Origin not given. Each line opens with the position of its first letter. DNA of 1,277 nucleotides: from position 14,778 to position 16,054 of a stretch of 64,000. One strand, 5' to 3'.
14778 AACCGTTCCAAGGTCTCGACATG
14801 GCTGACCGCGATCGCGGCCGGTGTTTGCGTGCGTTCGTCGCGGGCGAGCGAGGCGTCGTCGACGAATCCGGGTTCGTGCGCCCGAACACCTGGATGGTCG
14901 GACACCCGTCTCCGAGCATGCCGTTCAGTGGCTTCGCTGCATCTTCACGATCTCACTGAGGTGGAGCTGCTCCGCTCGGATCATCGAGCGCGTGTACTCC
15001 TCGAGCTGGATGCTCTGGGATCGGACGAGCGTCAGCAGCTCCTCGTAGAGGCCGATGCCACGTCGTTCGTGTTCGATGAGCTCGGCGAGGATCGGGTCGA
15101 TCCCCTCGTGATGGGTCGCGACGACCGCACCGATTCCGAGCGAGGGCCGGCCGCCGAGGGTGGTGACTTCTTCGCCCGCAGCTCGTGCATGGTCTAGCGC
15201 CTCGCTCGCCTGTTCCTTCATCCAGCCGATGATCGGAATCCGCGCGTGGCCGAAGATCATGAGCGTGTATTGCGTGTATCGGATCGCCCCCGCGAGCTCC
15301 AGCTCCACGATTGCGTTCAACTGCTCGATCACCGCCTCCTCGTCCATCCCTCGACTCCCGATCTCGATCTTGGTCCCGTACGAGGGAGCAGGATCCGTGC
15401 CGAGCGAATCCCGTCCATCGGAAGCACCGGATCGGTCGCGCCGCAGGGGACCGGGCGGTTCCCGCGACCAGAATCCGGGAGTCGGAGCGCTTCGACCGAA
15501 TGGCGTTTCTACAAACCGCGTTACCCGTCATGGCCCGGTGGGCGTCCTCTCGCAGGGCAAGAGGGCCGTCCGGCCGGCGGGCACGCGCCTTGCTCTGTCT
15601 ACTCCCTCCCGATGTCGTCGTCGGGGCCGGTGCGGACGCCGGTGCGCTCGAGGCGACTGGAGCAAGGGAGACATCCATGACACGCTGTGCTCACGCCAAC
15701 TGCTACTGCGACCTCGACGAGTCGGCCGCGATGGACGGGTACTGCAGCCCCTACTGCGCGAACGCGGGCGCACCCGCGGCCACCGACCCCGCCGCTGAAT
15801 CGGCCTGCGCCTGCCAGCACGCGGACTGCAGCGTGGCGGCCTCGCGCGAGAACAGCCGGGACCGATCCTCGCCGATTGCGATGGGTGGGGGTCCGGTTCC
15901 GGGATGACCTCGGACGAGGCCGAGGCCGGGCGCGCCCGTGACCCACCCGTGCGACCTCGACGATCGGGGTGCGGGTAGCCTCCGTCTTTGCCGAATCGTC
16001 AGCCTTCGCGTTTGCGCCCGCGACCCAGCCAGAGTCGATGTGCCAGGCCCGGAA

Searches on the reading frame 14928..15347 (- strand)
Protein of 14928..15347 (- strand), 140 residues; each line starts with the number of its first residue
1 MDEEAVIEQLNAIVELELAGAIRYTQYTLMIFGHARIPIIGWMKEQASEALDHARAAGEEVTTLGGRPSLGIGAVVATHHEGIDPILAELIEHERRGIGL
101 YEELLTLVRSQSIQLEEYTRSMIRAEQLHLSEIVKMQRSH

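Call 54: search_protein_families(library=pfam, proteins=[window:14928-15347:-], max_evalue=0.1)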
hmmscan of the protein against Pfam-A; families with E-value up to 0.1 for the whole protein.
seq(140 aa): 1 family
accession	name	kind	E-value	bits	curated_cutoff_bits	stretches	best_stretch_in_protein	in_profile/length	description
PF00210.30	Ferritin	-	1.6e-12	48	24.5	1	7-133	1-132/142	Ferritin-like domain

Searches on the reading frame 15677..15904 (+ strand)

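Call 54: search_protein_families(library=pfam, proteins=[window:15677-15904:+], max_evalue=0.1)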
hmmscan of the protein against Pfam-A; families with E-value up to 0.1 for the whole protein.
seq(76 aa): 1 family
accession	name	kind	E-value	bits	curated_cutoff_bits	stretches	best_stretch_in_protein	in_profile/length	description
PF02069.22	Metallothio_Pro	-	0.099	13.3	33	0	2-46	5-51/51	Prokaryotic metallothionein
